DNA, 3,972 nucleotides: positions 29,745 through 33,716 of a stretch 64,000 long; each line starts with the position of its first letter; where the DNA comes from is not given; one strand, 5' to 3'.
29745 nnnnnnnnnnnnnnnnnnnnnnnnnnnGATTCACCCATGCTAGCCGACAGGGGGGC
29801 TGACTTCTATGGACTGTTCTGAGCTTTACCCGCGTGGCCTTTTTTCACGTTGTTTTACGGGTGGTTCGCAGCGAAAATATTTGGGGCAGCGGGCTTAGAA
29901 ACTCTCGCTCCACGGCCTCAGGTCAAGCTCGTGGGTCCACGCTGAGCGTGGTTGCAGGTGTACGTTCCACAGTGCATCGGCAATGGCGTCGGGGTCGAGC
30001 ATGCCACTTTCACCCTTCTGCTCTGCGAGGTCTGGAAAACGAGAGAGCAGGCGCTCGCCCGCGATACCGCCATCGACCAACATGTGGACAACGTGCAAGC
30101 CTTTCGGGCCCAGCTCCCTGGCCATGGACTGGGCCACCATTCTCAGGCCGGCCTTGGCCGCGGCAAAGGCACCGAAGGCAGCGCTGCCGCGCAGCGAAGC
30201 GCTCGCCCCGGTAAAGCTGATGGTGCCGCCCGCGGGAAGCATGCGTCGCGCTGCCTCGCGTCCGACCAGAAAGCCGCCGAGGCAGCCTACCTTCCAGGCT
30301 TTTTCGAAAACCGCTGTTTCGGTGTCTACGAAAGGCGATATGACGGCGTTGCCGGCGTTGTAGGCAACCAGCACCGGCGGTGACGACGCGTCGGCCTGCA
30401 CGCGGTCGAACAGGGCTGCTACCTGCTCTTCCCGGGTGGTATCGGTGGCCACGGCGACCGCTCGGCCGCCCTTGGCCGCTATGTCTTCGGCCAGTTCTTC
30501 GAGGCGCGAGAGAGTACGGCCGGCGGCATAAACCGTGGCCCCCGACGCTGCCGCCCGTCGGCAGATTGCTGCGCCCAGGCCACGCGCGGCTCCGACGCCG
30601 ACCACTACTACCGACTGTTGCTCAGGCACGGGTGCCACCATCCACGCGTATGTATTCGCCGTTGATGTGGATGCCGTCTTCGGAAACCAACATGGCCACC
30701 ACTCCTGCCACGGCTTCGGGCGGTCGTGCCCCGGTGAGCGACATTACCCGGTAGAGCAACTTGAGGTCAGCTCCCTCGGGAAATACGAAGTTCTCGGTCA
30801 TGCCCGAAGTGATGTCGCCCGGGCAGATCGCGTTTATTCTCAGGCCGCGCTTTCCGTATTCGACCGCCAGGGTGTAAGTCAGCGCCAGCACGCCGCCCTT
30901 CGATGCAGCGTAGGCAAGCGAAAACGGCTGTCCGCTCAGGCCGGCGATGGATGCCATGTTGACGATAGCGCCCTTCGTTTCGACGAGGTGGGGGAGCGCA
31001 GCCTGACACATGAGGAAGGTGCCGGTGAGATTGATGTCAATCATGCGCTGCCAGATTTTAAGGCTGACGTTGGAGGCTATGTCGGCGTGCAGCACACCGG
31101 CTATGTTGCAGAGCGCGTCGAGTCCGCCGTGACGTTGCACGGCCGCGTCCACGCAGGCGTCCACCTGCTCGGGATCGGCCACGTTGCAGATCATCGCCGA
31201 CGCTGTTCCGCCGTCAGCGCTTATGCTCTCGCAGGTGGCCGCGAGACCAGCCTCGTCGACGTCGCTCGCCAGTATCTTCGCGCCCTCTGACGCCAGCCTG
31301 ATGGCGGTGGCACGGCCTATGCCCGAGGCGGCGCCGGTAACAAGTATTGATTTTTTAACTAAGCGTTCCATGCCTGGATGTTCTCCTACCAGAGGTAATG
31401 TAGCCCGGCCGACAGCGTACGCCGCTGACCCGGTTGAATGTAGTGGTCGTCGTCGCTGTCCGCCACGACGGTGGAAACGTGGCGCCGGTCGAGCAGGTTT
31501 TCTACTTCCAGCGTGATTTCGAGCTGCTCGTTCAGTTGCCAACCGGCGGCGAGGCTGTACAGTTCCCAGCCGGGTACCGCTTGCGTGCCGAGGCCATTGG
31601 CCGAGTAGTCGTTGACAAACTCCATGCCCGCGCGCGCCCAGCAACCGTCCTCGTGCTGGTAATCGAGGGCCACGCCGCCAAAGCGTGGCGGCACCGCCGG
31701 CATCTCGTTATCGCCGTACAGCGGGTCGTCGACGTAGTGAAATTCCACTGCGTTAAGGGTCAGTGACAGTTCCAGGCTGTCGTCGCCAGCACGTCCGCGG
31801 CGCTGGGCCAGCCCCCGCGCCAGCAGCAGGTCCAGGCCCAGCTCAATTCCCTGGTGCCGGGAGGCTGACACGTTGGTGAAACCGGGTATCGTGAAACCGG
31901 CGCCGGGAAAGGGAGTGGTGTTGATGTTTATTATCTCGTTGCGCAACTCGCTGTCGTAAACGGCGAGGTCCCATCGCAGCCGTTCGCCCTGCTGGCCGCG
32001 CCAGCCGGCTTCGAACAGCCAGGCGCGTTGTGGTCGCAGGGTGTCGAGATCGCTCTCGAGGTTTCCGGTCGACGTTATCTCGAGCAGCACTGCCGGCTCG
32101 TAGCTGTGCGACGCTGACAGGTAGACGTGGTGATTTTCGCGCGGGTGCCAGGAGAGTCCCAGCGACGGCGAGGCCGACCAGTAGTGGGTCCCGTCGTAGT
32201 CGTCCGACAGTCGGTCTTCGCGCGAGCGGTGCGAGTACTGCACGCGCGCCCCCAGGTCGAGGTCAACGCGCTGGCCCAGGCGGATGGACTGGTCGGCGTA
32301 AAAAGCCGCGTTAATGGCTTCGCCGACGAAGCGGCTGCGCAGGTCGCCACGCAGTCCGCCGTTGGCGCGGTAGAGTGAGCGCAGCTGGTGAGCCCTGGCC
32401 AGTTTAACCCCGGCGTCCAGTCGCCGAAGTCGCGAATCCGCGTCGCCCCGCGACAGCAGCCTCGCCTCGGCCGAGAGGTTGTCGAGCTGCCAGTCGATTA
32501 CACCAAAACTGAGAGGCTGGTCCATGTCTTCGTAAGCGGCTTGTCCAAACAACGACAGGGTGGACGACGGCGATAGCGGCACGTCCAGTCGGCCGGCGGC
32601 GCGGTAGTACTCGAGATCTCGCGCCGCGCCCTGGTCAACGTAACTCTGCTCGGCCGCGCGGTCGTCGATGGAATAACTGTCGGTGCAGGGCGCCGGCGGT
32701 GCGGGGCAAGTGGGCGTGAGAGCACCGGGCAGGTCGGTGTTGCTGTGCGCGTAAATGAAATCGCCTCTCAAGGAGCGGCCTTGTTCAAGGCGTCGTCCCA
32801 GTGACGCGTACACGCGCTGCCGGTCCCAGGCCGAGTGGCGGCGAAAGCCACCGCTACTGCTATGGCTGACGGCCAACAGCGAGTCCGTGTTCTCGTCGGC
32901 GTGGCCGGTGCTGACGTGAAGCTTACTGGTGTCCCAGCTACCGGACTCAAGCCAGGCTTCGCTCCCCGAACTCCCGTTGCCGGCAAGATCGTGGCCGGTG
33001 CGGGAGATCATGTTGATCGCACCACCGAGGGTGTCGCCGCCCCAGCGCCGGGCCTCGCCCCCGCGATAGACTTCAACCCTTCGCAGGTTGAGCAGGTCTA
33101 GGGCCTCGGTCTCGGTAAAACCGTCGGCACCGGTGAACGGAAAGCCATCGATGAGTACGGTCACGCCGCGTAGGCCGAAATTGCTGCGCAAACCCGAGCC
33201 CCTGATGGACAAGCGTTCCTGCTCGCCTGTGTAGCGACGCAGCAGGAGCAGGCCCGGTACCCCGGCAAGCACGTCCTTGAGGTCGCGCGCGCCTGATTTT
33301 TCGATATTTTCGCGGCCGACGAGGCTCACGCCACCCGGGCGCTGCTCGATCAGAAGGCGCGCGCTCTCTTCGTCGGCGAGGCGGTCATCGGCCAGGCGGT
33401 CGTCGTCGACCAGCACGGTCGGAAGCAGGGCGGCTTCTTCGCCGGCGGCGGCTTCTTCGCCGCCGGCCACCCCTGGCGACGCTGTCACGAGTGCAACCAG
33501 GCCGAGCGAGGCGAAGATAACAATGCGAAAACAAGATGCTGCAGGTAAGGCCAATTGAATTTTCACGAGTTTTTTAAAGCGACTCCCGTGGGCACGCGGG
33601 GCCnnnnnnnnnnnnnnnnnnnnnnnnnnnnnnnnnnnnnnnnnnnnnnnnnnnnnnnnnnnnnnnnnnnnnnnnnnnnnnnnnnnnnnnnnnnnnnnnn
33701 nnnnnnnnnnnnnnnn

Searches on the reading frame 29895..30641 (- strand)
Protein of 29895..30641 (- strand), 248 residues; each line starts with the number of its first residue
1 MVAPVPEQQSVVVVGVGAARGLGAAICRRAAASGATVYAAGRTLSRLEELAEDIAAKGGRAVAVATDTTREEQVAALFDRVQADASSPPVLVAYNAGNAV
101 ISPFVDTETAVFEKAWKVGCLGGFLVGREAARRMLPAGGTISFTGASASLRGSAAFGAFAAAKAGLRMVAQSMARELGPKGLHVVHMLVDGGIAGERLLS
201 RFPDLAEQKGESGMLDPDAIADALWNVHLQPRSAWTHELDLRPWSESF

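Call 32: search_protein_families(library=pfam, proteins=[window:29895-30641:-], max_evalue=0.001)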
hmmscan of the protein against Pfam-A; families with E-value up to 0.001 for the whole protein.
window:29895-30641:- (248 aa): 2 families
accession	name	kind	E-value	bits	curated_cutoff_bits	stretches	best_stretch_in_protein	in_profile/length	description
PF00106.31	adh_short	-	2.8e-29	102.4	26.6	1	12-186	2-176/195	short chain dehydrogenase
PF13561.12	adh_short_C2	-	3.8e-25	89.3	27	1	17-184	1-168/236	Enoyl-(Acyl carrier protein) reductase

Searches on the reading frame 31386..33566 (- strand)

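Call 32: search_protein_families(library=pfam, proteins=[window:31386-33566:-], max_evalue=0.001)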
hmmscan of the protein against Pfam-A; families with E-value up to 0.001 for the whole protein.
window:31386-33566:- (726 aa): 3 families
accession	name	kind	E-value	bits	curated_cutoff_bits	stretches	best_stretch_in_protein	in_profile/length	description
PF00593.30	TonB_dep_Rec_b-barrel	-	1.6e-40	140.7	27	1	266-691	80-436/436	TonB dependent receptor-like, beta-barrel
PF07715.20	Plug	-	2.7e-18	66.9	23.9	1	76-183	5-107/107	TonB-dependent Receptor Plug Domain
PF14905.12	OMP_b-brl_3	-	3e-06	27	27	1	418-486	113-180/408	Outer membrane protein beta-barrel family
